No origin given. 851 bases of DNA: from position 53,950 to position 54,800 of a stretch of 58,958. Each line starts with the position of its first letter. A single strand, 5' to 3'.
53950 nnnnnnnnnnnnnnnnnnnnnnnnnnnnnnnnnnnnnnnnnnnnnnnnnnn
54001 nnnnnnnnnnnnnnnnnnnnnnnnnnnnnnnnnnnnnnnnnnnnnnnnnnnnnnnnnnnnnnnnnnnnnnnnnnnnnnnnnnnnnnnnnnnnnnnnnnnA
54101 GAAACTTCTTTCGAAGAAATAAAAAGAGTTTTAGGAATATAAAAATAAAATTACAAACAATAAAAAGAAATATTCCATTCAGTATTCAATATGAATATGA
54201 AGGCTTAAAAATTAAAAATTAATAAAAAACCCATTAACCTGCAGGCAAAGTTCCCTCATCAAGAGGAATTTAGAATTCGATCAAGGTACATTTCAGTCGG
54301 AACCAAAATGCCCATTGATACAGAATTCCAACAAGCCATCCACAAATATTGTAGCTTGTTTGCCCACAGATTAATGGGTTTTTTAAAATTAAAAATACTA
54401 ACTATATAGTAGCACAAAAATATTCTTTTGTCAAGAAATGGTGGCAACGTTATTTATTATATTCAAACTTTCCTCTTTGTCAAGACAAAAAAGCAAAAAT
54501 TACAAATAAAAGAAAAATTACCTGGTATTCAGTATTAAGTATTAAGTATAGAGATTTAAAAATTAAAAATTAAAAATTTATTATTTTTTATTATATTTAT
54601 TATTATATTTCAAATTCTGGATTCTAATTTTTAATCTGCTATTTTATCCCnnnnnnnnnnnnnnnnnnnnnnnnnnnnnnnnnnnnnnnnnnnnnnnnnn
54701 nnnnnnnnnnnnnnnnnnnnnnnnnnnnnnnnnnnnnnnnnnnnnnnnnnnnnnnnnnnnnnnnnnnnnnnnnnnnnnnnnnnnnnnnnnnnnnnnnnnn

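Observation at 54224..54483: Stand-alone structured RNA of about 175 nt driven by two tandem near-consensus sigma70 promoters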

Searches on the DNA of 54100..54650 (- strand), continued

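Call 57: search_with_rna_model(model_id=R2, sources=[L174, L175, L176, L086, L003, L010, L016, L021], max_evalue=10, filters=off, show_alignments=2)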
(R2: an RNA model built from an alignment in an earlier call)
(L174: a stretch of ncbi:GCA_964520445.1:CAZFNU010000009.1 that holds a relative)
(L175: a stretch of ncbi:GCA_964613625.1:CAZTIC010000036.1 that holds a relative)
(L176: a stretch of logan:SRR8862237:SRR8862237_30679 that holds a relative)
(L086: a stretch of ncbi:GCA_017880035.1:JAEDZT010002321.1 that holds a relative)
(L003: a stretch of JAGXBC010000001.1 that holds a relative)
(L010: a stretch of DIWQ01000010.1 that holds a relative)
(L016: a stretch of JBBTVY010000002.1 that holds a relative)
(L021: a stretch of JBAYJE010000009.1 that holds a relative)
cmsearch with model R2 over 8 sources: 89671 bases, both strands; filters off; matches with E-value up to 10: 79.
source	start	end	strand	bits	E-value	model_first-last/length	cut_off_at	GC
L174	3599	3764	+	85.1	8.1e-20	1-163/163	no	0.46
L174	3599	3764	-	30.1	1.1e-05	1-163/163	no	0.46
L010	2291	2457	+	21.4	0.0018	1-163/163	no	0.35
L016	790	938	+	21.4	0.0018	1-163/163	no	0.35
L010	12374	12411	-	20.6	0.0029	1-163/163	no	0.5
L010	2291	2457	-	18.8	0.0086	1-163/163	no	0.35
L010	12374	12411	+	18.5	0.0099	1-163/163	no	0.5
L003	10768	10801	+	17.2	0.022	1-163/163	no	0.47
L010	1514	1571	-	17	0.024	1-163/163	no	0.28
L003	10768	10801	-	16.5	0.032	1-163/163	no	0.47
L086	6943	6989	-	15.9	0.046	1-163/163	no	0.34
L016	790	938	-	15.6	0.054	1-163/163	no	0.35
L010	1514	1571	+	14.8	0.09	1-163/163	no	0.28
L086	3583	3651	+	13.5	0.19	1-163/163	no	0.23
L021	2248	2278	+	13.4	0.2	1-163/163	no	0.42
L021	11343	11383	-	12.9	0.28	1-163/163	no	0.22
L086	6943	6989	+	12.8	0.28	1-163/163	no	0.34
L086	8341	8369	+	12.8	0.28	1-163/163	no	0.34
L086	8341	8369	-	12.8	0.29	1-163/163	no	0.34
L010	4631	4688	-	12.5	0.35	1-163/163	no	0.38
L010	9430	9457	-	11.8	0.54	1-163/163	no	0.11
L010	9429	9458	+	11.7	0.55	1-163/163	no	0.17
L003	5593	5716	-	11.4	0.67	1-163/163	no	0.44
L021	2248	2278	-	11.1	0.79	1-163/163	no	0.42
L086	6906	6939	-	10.9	0.89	1-163/163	no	0.38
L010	4647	4671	+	10.8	0.93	1-163/163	no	0.56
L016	1132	1190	-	10.7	1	1-163/163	no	0.34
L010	12249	12282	-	10.7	1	1-163/163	no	0.35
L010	7557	7598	+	10.1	1.4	1-163/163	no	0.57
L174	2697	2731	+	9.9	1.6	1-163/163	no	0.31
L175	2905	2939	+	9.7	1.8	1-163/163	no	0.4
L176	1315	1349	+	9.7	1.8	1-163/163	no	0.4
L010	12249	12282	+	9.7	1.9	1-163/163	no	0.35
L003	3529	3651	-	9.7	1.9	1-163/163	no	0.41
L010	11526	11556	+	9.4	2.2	1-163/163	no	0.52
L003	12640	12681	+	9.4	2.2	66-107/163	no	0.5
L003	8680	8738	+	9.2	2.4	1-163/163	no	0.44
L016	6786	6828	-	9.2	2.4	1-163/163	no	0.42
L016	1011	1042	-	9.1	2.5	1-163/163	no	0.41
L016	1011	1042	+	9.1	2.5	1-163/163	no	0.41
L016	14066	14096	-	9.1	2.6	1-163/163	no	0.42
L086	6907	6938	+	9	2.8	1-163/163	no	0.41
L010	15137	15172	+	9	2.8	1-163/163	no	0.61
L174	147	205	+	8.9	2.9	1-163/163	no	0.24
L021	11343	11383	+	8.8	3.1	1-163/163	no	0.22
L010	7560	7595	-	8.8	3.1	1-163/163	no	0.56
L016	2259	2352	-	8.7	3.3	1-163/163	no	0.55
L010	8236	8290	+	8.4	3.9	1-163/163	no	0.38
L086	2107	2131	-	8.4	4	1-163/163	no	0.2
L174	5037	5072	-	8.3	4.3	1-163/163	no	0.25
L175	2905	2939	-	8.2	4.4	1-163/163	no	0.4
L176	1315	1349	-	8.2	4.4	1-163/163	no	0.4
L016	70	206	+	8.2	4.5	1-163/163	no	0.38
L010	11526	11556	-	8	5.1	1-163/163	no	0.52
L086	5413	5454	+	7.9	5.1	1-163/163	no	0.31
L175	6651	6684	+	7.9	5.2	1-163/163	no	0.26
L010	8218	8307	-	7.9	5.3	1-163/163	no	0.28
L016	5776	5868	+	7.8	5.4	1-163/163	no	0.29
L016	3283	3314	-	7.8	5.5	1-163/163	no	0.5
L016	11190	11236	+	7.8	5.6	1-163/163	no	0.43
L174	1179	1288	-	7.7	5.9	1-163/163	no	0.31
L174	3812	3841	+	7.7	5.9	1-163/163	no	0.53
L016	10672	10791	+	7.7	6.1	1-163/163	no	0.3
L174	2697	2731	-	7.6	6.2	1-163/163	no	0.31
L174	4676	4710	+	7.6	6.3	1-163/163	no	0.26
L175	1021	1050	+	7.5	6.8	1-163/163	no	0.37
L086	301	339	-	7.4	7.2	1-163/163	no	0.18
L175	1021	1050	-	7.3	7.4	1-163/163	no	0.37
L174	2906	3035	+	7.3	7.4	1-163/163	no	0.32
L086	2540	2616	-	7.3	7.7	1-163/163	no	0.23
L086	513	582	-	7.2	7.9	1-163/163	no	0.26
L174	3063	3091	-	7.2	8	1-163/163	no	0.21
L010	7378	7404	+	7.2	8.1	1-163/163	no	0.33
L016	8736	8762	+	7.1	8.2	1-163/163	no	0.41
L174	5675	5774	-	7.1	8.4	26-138/163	no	0.32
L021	4669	4787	-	7.1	8.6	1-163/163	no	0.28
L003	5593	5716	+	7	9.1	1-163/163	no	0.44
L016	1464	1500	-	6.9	9.4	1-163/163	no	0.11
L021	13172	13237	+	6.8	9.8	1-163/163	no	0.36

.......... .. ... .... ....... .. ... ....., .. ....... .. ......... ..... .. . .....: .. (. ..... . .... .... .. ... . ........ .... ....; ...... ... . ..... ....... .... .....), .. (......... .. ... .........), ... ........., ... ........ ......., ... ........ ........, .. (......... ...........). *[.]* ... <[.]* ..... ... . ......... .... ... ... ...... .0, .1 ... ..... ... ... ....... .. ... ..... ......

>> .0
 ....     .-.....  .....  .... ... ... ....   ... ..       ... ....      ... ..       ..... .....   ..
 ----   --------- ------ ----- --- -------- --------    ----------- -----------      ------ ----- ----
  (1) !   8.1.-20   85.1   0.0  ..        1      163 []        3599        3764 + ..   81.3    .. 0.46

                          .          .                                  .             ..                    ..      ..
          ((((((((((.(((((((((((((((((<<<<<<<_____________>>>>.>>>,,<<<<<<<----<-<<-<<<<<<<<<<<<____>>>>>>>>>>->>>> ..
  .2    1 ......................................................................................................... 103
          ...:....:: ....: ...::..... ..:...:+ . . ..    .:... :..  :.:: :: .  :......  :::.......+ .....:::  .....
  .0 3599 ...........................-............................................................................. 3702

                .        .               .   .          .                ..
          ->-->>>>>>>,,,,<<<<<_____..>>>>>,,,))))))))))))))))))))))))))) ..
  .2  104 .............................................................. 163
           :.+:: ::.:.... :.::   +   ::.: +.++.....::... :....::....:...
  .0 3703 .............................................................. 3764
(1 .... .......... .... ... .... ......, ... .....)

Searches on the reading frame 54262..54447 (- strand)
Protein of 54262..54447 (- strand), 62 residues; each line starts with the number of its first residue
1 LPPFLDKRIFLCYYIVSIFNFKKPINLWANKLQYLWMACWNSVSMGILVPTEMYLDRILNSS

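Call 12: search_protein_families(library=pfam, proteins=[window:54262-54447:-])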
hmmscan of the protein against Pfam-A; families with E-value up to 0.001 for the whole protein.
window:54262-54447:- (62 aa): 0 families
